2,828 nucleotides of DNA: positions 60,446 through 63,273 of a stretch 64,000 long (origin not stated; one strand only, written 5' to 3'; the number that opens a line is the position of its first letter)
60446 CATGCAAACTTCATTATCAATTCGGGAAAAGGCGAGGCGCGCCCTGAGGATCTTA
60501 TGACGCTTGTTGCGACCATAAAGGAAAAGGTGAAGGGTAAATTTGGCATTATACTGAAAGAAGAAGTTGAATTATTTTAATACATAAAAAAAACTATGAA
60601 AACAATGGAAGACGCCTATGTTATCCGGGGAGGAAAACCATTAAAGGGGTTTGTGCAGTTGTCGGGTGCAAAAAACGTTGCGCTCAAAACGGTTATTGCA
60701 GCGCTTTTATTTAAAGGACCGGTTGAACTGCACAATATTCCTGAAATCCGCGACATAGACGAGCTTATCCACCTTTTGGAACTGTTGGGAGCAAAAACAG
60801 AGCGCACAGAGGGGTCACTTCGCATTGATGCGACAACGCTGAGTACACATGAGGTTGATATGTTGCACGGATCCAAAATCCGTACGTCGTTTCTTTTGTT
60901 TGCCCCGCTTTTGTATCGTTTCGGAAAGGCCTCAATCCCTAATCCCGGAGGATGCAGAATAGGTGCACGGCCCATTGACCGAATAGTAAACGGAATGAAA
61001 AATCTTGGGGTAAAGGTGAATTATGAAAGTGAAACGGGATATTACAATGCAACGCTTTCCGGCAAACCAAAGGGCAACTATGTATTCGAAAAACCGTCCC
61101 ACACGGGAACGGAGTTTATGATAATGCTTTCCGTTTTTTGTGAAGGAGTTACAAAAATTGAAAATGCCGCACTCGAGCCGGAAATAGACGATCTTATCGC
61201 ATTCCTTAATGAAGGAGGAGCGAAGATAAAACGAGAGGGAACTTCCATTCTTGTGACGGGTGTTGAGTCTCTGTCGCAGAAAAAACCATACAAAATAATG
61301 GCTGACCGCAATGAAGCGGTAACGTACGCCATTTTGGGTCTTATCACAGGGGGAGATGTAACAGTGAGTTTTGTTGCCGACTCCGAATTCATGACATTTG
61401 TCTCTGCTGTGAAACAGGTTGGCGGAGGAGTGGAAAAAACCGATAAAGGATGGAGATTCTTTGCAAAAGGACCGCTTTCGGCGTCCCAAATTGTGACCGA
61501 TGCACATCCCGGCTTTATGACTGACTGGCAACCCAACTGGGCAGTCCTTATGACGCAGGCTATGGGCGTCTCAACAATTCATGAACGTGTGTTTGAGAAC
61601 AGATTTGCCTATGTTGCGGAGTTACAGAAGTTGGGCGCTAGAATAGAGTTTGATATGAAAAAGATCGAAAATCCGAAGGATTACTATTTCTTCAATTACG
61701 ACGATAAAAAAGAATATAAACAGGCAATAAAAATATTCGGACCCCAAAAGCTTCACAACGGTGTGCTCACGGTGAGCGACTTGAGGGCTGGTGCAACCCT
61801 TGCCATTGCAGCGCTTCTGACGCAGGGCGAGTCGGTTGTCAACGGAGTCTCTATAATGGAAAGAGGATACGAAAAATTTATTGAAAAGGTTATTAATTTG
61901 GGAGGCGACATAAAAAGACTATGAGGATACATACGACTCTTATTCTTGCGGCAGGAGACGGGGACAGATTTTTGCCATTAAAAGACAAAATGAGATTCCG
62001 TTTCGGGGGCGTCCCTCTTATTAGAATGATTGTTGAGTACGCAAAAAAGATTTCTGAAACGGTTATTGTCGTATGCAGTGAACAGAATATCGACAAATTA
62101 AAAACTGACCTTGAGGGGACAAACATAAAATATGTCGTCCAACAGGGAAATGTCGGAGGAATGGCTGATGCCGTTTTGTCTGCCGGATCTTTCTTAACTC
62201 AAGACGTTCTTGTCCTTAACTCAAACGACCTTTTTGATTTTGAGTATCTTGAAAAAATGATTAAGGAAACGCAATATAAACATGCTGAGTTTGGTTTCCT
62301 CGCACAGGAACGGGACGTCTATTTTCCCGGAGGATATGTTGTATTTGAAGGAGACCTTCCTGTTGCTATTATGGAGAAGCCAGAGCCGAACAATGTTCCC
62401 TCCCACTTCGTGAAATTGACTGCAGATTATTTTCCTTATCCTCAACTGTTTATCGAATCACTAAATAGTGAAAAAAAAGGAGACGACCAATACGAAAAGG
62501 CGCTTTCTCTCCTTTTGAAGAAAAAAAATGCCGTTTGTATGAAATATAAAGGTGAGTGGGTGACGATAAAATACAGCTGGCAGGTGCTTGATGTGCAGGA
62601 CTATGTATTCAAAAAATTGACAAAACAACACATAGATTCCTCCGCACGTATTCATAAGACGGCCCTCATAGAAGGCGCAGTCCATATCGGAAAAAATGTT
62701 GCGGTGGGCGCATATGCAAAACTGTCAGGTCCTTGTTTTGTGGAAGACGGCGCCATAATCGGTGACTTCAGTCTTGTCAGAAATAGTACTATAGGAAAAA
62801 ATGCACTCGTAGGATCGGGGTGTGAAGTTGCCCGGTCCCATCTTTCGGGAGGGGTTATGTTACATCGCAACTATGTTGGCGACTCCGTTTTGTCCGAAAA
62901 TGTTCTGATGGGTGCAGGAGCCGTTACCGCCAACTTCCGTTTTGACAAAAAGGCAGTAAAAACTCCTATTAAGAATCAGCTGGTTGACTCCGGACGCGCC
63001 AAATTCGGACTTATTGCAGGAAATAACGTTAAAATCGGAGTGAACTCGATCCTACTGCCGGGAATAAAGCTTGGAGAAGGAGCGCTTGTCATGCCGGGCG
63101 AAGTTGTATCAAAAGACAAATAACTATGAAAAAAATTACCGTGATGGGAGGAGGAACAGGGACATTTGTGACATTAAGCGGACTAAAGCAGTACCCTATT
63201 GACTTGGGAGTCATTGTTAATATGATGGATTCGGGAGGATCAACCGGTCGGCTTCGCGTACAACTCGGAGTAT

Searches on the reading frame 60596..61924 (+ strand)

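Call 4: search_protein_families(library=pfam, proteins=[window:60596-61924:+], max_evalue=0.001)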
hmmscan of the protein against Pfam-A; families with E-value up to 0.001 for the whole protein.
window:60596-61924:+ (442 aa): 1 family
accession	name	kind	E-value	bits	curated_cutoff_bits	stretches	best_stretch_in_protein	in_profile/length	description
PF00275.25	EPSP_synthase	-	1.5e-69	235.1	22.8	1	11-431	2-416/417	EPSP synthase (3-phosphoshikimate 1-carboxyvinyltransferase)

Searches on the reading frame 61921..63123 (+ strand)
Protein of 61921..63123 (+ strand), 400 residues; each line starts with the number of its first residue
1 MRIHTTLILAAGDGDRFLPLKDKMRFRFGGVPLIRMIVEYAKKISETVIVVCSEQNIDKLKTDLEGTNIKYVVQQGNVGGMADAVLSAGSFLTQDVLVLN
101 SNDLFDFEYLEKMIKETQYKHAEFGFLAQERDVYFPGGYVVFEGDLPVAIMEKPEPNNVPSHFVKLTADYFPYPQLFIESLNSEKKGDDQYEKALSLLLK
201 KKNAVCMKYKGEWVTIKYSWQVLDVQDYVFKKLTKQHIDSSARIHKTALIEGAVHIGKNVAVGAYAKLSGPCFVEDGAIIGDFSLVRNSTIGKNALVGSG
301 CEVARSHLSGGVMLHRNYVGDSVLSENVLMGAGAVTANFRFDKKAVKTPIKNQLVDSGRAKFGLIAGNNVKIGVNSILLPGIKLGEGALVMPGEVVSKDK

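Call 4: search_protein_families(library=pfam, proteins=[window:61921-63123:+], max_evalue=0.001)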
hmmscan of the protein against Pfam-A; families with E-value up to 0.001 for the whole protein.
window:61921-63123:+ (400 aa): 6 families
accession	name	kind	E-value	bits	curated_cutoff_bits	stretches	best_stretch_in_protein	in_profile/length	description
PF00483.29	NTP_transferase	-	3.2e-14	53.6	21.2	1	6-213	2-226/245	Nucleotidyl transferase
PF00132.30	Hexapep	-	3.9e-14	52.1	27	1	272-304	2-35/36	Bacterial transferase hexapeptide (six repeats)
PF12804.13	NTP_transf_3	-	6.3e-09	36.6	27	1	7-118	2-112/160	MobA-like NTP transferase domain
PF25084.1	LbH_EIF2B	-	1.2e-08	35.4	54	1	254-335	4-86/105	EIF2B subunit epsilon LbH domain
PF14602.12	Hexapep_2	-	4.5e-07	29.9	27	0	366-391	4-27/34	Hexapeptide repeat of succinyl-transferase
PF25087.1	GMPPB_C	-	0.00047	20.3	39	0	248-330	5-88/110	GMPPB C-terminal domain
